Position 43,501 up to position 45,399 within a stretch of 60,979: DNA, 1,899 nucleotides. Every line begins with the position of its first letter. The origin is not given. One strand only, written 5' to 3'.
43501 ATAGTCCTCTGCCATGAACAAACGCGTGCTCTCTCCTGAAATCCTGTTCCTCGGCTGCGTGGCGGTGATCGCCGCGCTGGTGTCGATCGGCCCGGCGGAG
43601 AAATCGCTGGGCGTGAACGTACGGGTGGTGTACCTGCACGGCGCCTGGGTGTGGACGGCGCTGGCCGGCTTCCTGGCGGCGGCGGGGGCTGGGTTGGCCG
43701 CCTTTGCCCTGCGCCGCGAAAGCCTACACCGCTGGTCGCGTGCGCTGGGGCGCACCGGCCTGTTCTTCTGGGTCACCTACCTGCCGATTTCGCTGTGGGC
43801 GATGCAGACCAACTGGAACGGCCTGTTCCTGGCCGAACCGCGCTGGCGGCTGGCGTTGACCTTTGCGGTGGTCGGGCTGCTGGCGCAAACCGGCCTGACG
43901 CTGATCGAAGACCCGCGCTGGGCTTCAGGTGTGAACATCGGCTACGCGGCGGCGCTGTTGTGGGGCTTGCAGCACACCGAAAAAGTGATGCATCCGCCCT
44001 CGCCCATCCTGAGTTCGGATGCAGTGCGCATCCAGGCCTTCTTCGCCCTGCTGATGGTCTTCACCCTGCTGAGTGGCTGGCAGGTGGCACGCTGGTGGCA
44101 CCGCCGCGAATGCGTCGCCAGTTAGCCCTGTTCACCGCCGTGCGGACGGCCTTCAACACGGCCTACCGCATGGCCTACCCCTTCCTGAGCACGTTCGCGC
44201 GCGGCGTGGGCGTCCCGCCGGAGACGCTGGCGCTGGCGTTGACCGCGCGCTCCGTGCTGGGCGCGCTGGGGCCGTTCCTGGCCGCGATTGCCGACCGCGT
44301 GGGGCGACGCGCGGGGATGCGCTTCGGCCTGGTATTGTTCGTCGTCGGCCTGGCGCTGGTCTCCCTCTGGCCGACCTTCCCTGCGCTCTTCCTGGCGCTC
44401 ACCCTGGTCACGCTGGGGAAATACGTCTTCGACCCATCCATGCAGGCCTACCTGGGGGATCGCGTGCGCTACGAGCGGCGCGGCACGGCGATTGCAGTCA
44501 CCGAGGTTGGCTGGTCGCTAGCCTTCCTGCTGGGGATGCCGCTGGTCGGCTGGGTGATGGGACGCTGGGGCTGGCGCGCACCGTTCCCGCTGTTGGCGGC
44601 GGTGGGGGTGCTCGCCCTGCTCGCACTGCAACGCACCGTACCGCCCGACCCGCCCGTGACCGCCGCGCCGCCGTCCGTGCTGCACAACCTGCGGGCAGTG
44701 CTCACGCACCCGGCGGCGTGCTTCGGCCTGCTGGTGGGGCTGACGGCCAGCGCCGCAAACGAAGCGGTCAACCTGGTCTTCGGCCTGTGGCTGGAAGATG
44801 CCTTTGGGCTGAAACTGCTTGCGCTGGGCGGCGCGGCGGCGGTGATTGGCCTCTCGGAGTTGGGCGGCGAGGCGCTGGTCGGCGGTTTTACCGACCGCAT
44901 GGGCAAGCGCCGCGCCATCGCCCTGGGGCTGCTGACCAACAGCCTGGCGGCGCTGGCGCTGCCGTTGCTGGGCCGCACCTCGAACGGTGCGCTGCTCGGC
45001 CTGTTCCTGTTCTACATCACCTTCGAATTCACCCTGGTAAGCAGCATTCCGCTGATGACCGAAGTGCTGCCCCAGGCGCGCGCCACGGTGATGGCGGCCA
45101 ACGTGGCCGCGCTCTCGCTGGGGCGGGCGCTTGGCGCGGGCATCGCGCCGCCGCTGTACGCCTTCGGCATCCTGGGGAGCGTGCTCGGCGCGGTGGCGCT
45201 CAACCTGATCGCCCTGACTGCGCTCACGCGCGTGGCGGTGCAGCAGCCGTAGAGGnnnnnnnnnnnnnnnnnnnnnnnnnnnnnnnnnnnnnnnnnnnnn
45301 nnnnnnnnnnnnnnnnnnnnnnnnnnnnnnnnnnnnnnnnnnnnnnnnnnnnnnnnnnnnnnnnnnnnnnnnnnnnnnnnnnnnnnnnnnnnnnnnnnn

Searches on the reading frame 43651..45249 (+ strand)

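Call 43: search_protein_families(library=pfam, proteins=[window:43651-45249:+], max_evalue=0.00001)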
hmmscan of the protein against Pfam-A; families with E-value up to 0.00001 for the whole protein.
window:43651-45249:+ (533 aa): 1 family
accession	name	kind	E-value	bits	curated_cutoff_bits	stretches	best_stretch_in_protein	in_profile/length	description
PF07690.21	MFS_1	-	4.8e-40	138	33.4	1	170-496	10-347/347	Major Facilitator Superfamily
